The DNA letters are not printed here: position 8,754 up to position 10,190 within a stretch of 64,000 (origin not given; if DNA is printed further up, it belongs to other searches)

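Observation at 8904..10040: GDPGP1/VTC2-like HIT-family phosphorylase in a GC-rich island on the opposite strand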

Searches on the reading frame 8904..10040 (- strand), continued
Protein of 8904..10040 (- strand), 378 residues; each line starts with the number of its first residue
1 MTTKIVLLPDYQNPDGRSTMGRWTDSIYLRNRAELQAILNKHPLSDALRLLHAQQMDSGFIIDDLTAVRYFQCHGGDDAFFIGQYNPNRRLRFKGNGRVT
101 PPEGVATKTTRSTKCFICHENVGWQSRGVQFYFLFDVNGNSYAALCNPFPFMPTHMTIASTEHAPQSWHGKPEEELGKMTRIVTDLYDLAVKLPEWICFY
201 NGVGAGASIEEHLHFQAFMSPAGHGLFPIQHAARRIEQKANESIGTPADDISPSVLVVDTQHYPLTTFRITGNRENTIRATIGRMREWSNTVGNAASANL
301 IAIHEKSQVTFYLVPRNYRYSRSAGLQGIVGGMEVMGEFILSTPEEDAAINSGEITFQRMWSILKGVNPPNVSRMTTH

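Call 24: fold_search(model_id=the predicted structure, library=pdb)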
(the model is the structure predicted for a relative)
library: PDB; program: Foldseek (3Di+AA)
matches with E <= 10: 785; with E <= 0.001: 12
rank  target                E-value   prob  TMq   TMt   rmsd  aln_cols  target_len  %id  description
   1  4i5t_A                2.6e-11  1.00  0.49  0.59   6.9       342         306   13  Crystal structure of yeast Ap4A phosphorylase Apa2 (released 2013-05-08)
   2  4i5w_A                2.9e-11  1.00  0.51  0.64   6.4       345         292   14  Crystal structure of yeast Ap4A phosphorylase Apa2 in complex with AMP (released 2013-05-08)
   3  4i5v_B                3.4e-10  1.00  0.46  0.57   7.4       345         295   13  Crystal structure of yeast Ap4A phosphorylase Apa2 in complex with Ap4A (released 2013-05-08)
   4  4i5v_A                5.4e-10  1.00  0.49  0.60   6.9       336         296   13  Crystal structure of yeast Ap4A phosphorylase Apa2 in complex with Ap4A (released 2013-05-08)
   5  4i5t_B                6.4e-10  1.00  0.49  0.59   7.3       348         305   14  Crystal structure of yeast Ap4A phosphorylase Apa2 (released 2013-05-08)
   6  4i5w_B                8.0e-10  1.00  0.49  0.64   6.4       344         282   14  Crystal structure of yeast Ap4A phosphorylase Apa2 in complex with AMP (released 2013-05-08)
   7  1hxq_B                2.3e-05  1.00  0.33  0.37  12.0       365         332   15  THE STRUCTURE OF NUCLEOTIDYLATED GALACTOSE-1-PHOSPHATE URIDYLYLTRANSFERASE FROM ESCHERICHIA COLI AT 1.86 ANGSTROMS RES (released 1997-10-22)
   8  1gup_A                2.5e-05  1.00  0.34  0.37  12.6       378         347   15  STRUCTURE OF NUCLEOTIDYLTRANSFERASE COMPLEXED WITH UDP-GALACTOSE (released 1997-11-12)
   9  1hxq_A                2.9e-05  1.00  0.33  0.36  12.8       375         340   14  THE STRUCTURE OF NUCLEOTIDYLATED GALACTOSE-1-PHOSPHATE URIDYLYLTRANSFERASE FROM ESCHERICHIA COLI AT 1.86 ANGSTROMS RES (released 1997-10-22)
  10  5in3_A                4.4e-04  0.97  0.31  0.35  12.2       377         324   12  Crystal structure of glucose-1-phosphate bound nucleotidylated human galactose-1-phosphate uridylyltransferase (released 2016-03-30)
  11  2h39_B                5.2e-04  0.99  0.33  0.38  13.6       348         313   15  Crystal Structure of an ADP-Glucose Phosphorylase from Arabidopsis thaliana with bound ADP-Glucose (released 2006-06-13)
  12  6gqd                  5.5e-04  0.98  0.33  0.35  12.7       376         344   12  Structure of human galactose-1-phosphate uridylyltransferase (GALT), with crystallization epitope mutations A21Y:A22T:T2 (released 2018-07-18)
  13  5in3_B                1.6e-03  0.97  0.29  0.33  11.0       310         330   12  Crystal structure of glucose-1-phosphate bound nucleotidylated human galactose-1-phosphate uridylyltransferase (released 2016-03-30)
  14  5ubf_A                4.3e-02  0.07  0.09  0.11  20.6       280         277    8  Crystal structure of the RctB domains 2-3, RctB-155-483 (released 2017-01-11)
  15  5waa_A                8.1e-02  0.72  0.17  0.44   5.3        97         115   16  Human Histidine Triad Nucleotide Binding Protein 1 (hHint1) C84R mutant (released 2018-06-06)
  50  3ano_B                2.3e-01  0.35  0.20  0.37   9.4       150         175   16  Crystal Structure of a Novel Diadenosine 5',5'''-P1,P4-Tetraphosphate Phosphorylase from Mycobacterium tuberculosis H3 (released 2011-05-18)
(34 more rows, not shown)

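Call 28: find_encoding_contigs(protein=P0053, flank=8000, max_places=1)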
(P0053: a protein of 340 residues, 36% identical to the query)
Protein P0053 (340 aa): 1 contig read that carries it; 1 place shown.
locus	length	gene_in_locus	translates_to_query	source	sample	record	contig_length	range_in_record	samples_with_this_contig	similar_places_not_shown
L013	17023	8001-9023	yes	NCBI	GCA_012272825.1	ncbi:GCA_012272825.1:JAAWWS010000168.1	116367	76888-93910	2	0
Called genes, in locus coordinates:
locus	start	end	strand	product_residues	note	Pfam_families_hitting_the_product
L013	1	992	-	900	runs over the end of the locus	PF28598:PDH_E1_N, PF00456:Transketolase_N, PF17831:PDH_E1_M, PF22613:Transketolase_C_1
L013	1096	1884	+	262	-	PF00106:adh_short, PF08659:KR, PF13561:adh_short_C2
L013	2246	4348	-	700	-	PF05649:Peptidase_M13_N, PF01431:Peptidase_M13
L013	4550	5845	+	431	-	PF00483:NTP_transferase, PF12804:NTP_transf_3, PF24894:Hexapep_GlmU, PF25247:LbH_GLGC (faint), PF25084:LbH_EIF2B (weak)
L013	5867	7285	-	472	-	PF00862:GT-B_Sucrose_synth (faint), PF13439:Glyco_transf_4, PF13579:Glyco_trans_4_4, PF00534:Glycos_transf_1, PF13692:Glyco_trans_1_4, PF13524:Glyco_trans_1_2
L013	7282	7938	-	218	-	PF00485:PRK (weak)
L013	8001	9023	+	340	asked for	PF16269:DUF4922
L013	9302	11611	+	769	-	PF00082:Peptidase_S8, PF02225:PA, PF00082:Peptidase_S8, PF00801:PKD, PF18911:PKD_4, PF00801:PKD, PF18911:PKD_4, PF22352:K319L-like_PKD (weak), +1 more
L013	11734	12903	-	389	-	PF16261:DUF4915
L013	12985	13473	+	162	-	-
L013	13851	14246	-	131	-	PF11399:DUF3192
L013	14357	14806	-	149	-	PF01814:Hemerythrin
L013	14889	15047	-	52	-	PF01679:Pmp3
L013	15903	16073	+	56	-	PF07603:Lcl_C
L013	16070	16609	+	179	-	PF07603:Lcl_C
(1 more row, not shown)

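Call 29: find_encoding_contigs(protein=P0028, flank=8000, max_places=1)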
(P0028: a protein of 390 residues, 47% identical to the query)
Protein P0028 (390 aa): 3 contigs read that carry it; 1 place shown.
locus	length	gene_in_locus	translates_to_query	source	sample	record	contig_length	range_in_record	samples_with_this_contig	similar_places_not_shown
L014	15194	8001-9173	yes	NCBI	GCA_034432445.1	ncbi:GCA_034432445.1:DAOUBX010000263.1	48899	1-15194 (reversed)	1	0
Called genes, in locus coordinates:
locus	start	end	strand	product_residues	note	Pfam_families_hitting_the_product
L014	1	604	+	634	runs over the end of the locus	PF11028:TMEM260_N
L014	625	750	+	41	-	-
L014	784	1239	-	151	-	PF01281:Ribosomal_L9_N, PF03948:Ribosomal_L9_C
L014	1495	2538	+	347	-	PF08239:SH3_3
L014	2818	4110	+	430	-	PF08239:SH3_3 (weak), PF00018:SH3_1 (faint), PF06347:SH3_4 (weak), PF08239:SH3_3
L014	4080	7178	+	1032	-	PF13231:PMT_2 (weak), PF02366:PMT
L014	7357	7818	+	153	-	-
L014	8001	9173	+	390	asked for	PF16269:DUF4922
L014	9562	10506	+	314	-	PF00005:ABC_tran, PF13304:AAA_21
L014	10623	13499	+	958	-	PF12679:ABC2_membrane_2, PF12730:ABC2_membrane_4 (weak), PF13346:ABC2_membrane_5, PF12698:ABC2_membrane_3, PF23357:DUF7088, PF09822:ABC_transp_aux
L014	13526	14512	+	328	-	PF14238:DUF4340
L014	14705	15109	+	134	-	PF13173:AAA_14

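Call 30: find_encoding_contigs(protein=P0052, flank=8000, max_places=1)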
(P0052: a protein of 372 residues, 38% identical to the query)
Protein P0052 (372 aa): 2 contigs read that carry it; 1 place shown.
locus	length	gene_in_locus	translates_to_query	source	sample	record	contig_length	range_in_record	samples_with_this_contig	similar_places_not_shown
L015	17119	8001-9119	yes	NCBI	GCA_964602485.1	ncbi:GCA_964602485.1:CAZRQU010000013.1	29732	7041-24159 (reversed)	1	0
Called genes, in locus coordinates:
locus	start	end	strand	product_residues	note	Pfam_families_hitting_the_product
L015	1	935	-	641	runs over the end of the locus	PF25917:BSH_RND, PF26002:Beta-barrel_AprE, PF25989:YknX_C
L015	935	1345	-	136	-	PF00072:Response_reg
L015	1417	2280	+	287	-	PF01370:Epimerase, PF04321:RmlD_sub_bind, PF16363:GDP_Man_Dehyd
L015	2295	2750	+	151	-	-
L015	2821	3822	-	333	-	PF00480:ROK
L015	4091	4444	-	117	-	-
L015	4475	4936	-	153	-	PF02590:SPOUT_MTase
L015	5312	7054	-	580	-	PF09972:DUF2207, PF20990:DUF2207_C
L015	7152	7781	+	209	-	-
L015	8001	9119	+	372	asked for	PF16269:DUF4922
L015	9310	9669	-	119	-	-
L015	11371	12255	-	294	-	PF01464:SLT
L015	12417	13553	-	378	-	PF01118:Semialdhyde_dh, PF02774:Semialdhyde_dhC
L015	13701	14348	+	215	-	PF03703:bPH_2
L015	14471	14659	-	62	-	-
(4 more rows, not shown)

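Call 31: find_related_loci(query=A1, collection=genome_contigs, flank=6000)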
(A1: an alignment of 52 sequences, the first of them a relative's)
Query A1 (378 aa) in genome_contigs; peptide patterns used: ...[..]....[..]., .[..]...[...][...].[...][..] (x = any residue, [..] = any of these).
83 stretches matched a pattern; 47 encode a relative of the query (tblastn E <= 1e-3); 47 distinct loci.
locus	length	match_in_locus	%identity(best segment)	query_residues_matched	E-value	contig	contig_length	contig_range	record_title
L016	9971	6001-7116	61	3-375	6e-152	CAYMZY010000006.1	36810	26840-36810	MAG TPA_asm: uncultured Bdellovibrionales bacterium isolate SRP286056_co1_431 genome assembly, contig: NODE_1199_length_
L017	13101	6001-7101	54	7-375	2e-135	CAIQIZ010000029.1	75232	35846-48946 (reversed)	uncultured bacterium isolate AM-2014_bin-3837 genome assembly, contig: bin-3837:29/31, whole genome shotgun sequence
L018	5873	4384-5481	47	8-369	4e-105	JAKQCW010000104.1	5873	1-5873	MAG: Chloroflexota bacterium isolate USDE_maxbin.019 k141_1267219, whole genome shotgun sequence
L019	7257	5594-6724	45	4-376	1e-103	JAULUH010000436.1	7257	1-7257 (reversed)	MAG: Anaerolineae bacterium isolate P_ANAE NODE_32233_length_7257_cov_2.184853, whole genome shotgun sequence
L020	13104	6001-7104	47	6-369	3e-102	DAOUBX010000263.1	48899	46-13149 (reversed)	MAG TPA_asm: Anaerolineales bacterium isolate H71_756 k91_459574, whole genome shotgun sequence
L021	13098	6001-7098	46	8-369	8e-102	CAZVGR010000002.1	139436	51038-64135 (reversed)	MAG TPA_asm: uncultured Anaerolinea sp. isolate SRP304446_co1_50 genome assembly, contig: NODE_38_length_139436_cov_18.4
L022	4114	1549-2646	46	8-369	8e-102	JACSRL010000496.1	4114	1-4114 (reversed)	MAG: Anaerolinea sp. isolate CH3 contig-70_30863, whole genome shotgun sequence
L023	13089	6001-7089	45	6-371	1e-100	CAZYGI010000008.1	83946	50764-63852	MAG TPA_asm: uncultured Anaerolineales bacterium isolate binchicken_co115_307 genome assembly, contig: NODE_542_length_8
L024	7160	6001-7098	45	8-369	1e-100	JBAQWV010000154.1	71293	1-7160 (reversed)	MAG: Anaerolineae bacterium isolate MFD10595_ilm_asm_bin30 k127_189493, whole genome shotgun sequence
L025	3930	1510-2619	45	4-369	8e-101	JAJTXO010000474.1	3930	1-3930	MAG: Caldilineales bacterium isolate DTUCFX11 474-Genome36, whole genome shotgun sequence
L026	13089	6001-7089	45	9-369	2e-99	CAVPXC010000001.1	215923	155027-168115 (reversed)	MAG: uncultured Chloroflexia bacterium isolate MFD00032.bin.2.54 genome assembly, contig: contig_10657, whole genome sho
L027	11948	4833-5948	44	2-369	2e-98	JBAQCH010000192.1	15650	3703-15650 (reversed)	MAG: Anaerolineae bacterium isolate MFD10570_ilm_asm_bin10 k127_66028, whole genome shotgun sequence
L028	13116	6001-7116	45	2-369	2e-98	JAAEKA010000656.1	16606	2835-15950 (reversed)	Anaerolineae bacterium clx_CAG2 CAG2c_656, whole genome shotgun sequence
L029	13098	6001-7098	44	6-369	5e-94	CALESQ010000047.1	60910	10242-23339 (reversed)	MAG TPA_asm: uncultured Caldilineales bacterium isolate SRR5576001_bin.117_CONCOCT_v1.1_MAG genome assembly, contig: ERZ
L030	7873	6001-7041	39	22-369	1e-71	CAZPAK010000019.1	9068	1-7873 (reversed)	MAG TPA_asm: uncultured Gammaproteobacteria bacterium isolate SRP098346_co1_188 genome assembly, contig: NODE_10150_leng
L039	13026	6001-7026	33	33-375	9e-59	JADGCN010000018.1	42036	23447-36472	MAG: Magnetococcales bacterium isolate nWRX3bin12 nWRX3_bin12_NODE_18_length_42036_cov_13.859913, whole genome shotgun s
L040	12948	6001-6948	35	44-370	1e-58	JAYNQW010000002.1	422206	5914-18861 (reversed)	MAG: Rhodospirillaceae bacterium isolate 139539_COM_concoct_bins.tsv.212 NODE_7_length_422206_cov_6.391618, whole genome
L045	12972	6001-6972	36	26-367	1e-56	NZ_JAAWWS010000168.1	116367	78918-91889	Wenzhouxiangella sp. XN79A 1136, whole genome shotgun sequence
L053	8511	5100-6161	32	12-374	2e-53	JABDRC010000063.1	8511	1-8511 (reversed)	MAG: Halobacteria archaeon isolate Site_C19 k127_779535, whole genome shotgun sequence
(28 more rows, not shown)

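Call 36: search_protein_families(library=pfam, proteins=[L039:4238-5848:+, L039:3042-4274:+, L039:1251-2555:-, L045:5252-5908:-, L045:3837-5744:-, L045:2385-3815:+, L040:6960-8243:-, L053:4289-4933:-, L053:2852-4282:-, L053:1550-2851:+], max_evalue=0.001)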
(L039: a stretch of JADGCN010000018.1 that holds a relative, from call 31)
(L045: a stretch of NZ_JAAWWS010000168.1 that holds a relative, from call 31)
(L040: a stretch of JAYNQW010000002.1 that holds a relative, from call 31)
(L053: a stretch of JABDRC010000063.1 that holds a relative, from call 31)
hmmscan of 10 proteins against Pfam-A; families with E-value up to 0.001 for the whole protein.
L039:4238-5848:+ (536 aa): 0 families

L039:3042-4274:+ (410 aa): 4 families
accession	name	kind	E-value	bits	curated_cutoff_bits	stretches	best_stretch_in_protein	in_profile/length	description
PF00535.33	Glycos_transf_2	-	1.2e-41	142.9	23.3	1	41-207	1-166/168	Glycosyl transferase family 2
PF13641.12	Glyco_tranf_2_3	-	4.7e-13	50.1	27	1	40-160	3-126/230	Glycosyltransferase like family 2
PF04138.20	GtrA_DPMS_TM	-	1.4e-12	48.3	26.1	1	279-392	2-117/117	GtrA/DPMS, transmembrane domain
PF10111.15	Glyco_tranf_2_2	-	2.6e-06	27.6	27.3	1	41-131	1-92/276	Glycosyltransferase like family 2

L039:1251-2555:- (434 aa): 1 family
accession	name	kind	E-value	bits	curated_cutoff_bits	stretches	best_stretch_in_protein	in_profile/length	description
PF02127.20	Peptidase_M18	-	2.8e-104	349.8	24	1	7-430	1-432/432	Aminopeptidase I zinc metalloprotease (M18)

L045:5252-5908:- (218 aa): 3 families
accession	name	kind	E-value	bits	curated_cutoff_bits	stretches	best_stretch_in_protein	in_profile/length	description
PF00485.24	PRK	-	1.9e-05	25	22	1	35-159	1-136/196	Phosphoribulokinase / Uridine kinase family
PF01656.29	CbiA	-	0.00018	21.9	25.4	1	36-70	2-36/125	CobQ/CobB/MinD/ParA nucleotide binding domain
PF06414.18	Zeta_toxin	-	0.00048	20.1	22.3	1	32-81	14-63/199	Zeta toxin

L045:3837-5744:- (635 aa): 7 families
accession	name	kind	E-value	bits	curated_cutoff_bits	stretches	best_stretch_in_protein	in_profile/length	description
PF00534.26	Glycos_transf_1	-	7.6e-23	81.4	26.4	1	410-577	12-160/172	Glycosyl transferases group 1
PF13579.12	Glyco_trans_4_4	-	2.6e-17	64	29.7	1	189-360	1-142/158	Glycosyl transferase 4-like domain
PF13692.12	Glyco_trans_1_4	-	6.5e-16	59.3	27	1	415-573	3-141/142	Glycosyl transferases group 1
PF13439.12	Glyco_transf_4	-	2.8e-12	47.4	28.5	1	189-386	2-167/170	Glycosyltransferase Family 4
PF13524.12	Glyco_trans_1_2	-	3.1e-07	30.9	25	1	527-600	68-143/144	Glycosyl transferase-like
PF00862.26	GT-B_Sucrose_synth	-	4.8e-06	26.1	23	1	163-356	13-220/290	Sucrose synthase first GT-B domain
PF20706.3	GT4-conflict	-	5.9e-05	22.7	26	1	398-551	178-323/385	Family 4 Glycosyltransferase in conflict systems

L045:2385-3815:+ (476 aa): 5 families
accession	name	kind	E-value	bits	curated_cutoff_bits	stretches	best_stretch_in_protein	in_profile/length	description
PF00483.29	NTP_transferase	-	8e-65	219.3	21.2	1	61-324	2-241/245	Nucleotidyl transferase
PF24894.1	Hexapep_GlmU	-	8.4e-31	106.6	23.3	1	349-452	1-104/104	GlmU-like, C-terminal hexapeptide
PF12804.13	NTP_transf_3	-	1.7e-09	38.5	27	1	61-204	1-120/160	MobA-like NTP transferase domain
PF25084.1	LbH_EIF2B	-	5.1e-06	26.9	54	1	362-430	34-104/105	EIF2B subunit epsilon LbH domain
PF25247.1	LbH_GLGC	-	6.5e-06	26.6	27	0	407-457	75-130/135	GLGC left-handed parallel beta-helix domain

L040:6960-8243:- (427 aa): 5 families
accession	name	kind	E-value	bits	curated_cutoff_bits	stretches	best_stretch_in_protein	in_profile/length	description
PF00483.29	NTP_transferase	-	1e-60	205.8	21.2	1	18-285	2-244/245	Nucleotidyl transferase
PF24894.1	Hexapep_GlmU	-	3.9e-27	94.8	23.3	1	307-408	1-104/104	GlmU-like, C-terminal hexapeptide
PF12804.13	NTP_transf_3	-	2.4e-10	41.3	27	1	18-165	1-124/160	MobA-like NTP transferase domain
PF25247.1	LbH_GLGC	-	8.4e-05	23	27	0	319-358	12-51/135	GLGC left-handed parallel beta-helix domain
PF25084.1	LbH_EIF2B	-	0.00074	19.9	54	0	320-386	36-104/105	EIF2B subunit epsilon LbH domain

L053:4289-4933:- (214 aa): 2 families
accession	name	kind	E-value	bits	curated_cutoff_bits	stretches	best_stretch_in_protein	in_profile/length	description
PF00485.24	PRK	-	3.9e-07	30.5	22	1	37-158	3-134/196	Phosphoribulokinase / Uridine kinase family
PF06068.19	TIP49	-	0.00061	19.5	23.8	0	11-72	30-88/347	TIP49 P-loop domain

L053:2852-4282:- (476 aa): 6 families
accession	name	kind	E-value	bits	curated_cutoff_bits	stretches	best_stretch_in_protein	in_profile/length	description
PF00534.26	Glycos_transf_1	-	5.2e-20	72.1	26.4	1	244-425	8-170/172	Glycosyl transferases group 1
PF13692.12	Glyco_trans_1_4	-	3.7e-12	47.1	27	1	266-410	4-140/142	Glycosyl transferases group 1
PF13579.12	Glyco_trans_4_4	-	8.5e-08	33.1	29.7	1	26-194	1-139/158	Glycosyl transferase 4-like domain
PF13524.12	Glyco_trans_1_2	-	4.6e-07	30.3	25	1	365-438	68-143/144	Glycosyl transferase-like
PF00862.26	GT-B_Sucrose_synth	-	1e-05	25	23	1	22-194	33-221/290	Sucrose synthase first GT-B domain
PF13439.12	Glyco_transf_4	-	0.00013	22.4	28.5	1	26-152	2-113/170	Glycosyltransferase Family 4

L053:1550-2851:+ (433 aa): 6 families
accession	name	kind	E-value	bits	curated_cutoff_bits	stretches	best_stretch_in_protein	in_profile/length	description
PF00483.29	NTP_transferase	-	4.5e-64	216.8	21.2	1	20-287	2-244/245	Nucleotidyl transferase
PF24894.1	Hexapep_GlmU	-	4.1e-30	104.4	23.3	1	309-411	1-104/104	GlmU-like, C-terminal hexapeptide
PF12804.13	NTP_transf_3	-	1.1e-09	39.1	27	1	20-167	1-124/160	MobA-like NTP transferase domain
PF25084.1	LbH_EIF2B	-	3.9e-06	27.3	54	1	329-392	25-89/105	EIF2B subunit epsilon LbH domain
PF25247.1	LbH_GLGC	-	1.5e-05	25.4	27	1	308-361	3-51/135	GLGC left-handed parallel beta-helix domain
PF07959.18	Fucose_pyrophosphorylase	-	0.00045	19.7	34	0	324-378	294-346/418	Fucose pyrophosphorylase domain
